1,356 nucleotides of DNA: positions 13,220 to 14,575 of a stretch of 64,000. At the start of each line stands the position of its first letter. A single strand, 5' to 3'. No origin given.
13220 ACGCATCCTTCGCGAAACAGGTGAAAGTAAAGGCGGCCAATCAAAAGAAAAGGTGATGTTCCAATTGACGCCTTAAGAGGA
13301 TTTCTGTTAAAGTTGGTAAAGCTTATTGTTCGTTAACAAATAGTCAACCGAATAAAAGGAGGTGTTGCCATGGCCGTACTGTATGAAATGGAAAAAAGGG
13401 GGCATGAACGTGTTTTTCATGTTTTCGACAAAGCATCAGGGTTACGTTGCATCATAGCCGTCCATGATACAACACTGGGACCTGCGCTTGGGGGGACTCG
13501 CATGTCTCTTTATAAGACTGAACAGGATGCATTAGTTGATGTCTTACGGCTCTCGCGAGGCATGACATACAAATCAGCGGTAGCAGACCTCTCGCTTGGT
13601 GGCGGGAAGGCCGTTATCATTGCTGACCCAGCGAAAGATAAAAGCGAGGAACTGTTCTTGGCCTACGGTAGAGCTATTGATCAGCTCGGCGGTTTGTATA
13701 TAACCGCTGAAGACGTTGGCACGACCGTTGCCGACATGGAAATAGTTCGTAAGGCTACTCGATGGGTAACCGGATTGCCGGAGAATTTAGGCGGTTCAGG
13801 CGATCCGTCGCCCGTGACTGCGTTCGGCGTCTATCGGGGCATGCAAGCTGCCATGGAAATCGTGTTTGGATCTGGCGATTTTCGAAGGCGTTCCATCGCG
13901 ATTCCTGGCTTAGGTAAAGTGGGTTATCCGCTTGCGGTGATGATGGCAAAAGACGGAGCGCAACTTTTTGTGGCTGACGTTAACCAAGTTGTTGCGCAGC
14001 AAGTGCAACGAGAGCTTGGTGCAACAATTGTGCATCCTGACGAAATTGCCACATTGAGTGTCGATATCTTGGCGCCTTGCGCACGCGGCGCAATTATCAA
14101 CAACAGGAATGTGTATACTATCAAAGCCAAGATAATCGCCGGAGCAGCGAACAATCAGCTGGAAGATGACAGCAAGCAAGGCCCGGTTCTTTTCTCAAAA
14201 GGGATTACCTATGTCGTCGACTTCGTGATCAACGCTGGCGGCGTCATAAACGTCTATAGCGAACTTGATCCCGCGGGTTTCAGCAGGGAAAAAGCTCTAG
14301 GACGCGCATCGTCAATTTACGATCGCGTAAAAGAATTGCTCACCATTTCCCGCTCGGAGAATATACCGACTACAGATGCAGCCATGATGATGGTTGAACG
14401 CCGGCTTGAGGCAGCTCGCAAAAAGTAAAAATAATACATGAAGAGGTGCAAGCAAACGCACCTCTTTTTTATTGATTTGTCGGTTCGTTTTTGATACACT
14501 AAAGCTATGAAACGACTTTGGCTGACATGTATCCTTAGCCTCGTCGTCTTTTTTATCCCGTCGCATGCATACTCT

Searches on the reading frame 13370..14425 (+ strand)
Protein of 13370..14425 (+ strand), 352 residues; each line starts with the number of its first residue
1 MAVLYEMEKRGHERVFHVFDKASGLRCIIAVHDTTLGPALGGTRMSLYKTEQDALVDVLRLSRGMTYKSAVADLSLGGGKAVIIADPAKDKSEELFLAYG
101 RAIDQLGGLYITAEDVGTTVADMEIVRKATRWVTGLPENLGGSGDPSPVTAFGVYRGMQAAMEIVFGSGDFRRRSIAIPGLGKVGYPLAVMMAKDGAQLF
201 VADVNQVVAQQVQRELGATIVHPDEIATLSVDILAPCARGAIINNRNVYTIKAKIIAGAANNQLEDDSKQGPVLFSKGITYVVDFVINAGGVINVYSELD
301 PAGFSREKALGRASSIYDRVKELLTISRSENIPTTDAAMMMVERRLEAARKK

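Call 61: search_protein_families(library=pfam, proteins=[window:13370-14425:+], max_evalue=0.01)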
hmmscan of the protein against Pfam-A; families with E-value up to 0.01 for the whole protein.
window:13370-14425:+ (352 aa): 4 families
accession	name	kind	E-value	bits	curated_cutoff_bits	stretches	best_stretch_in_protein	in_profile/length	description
PF02812.23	ELFV_dehydrog_N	-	1.8e-27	96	25.3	1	19-130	8-127/129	Glu/Leu/Phe/Val dehydrogenase, dimerisation domain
PF00208.27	ELFV_dehydrog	-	2.5e-16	60.6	23.4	1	214-340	95-227/241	Glutamate/Leucine/Phenylalanine/Valine dehydrogenase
PF03721.20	UDPG_MGDP_dh_N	-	0.0015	18.6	27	1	175-215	2-42/187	UDP-glucose/GDP-mannose dehydrogenase family, NAD binding domain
PF03446.21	NAD_binding_2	-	0.0028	18.1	21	0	176-225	2-50/161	NAD binding domain of 6-phosphogluconate dehydrogenase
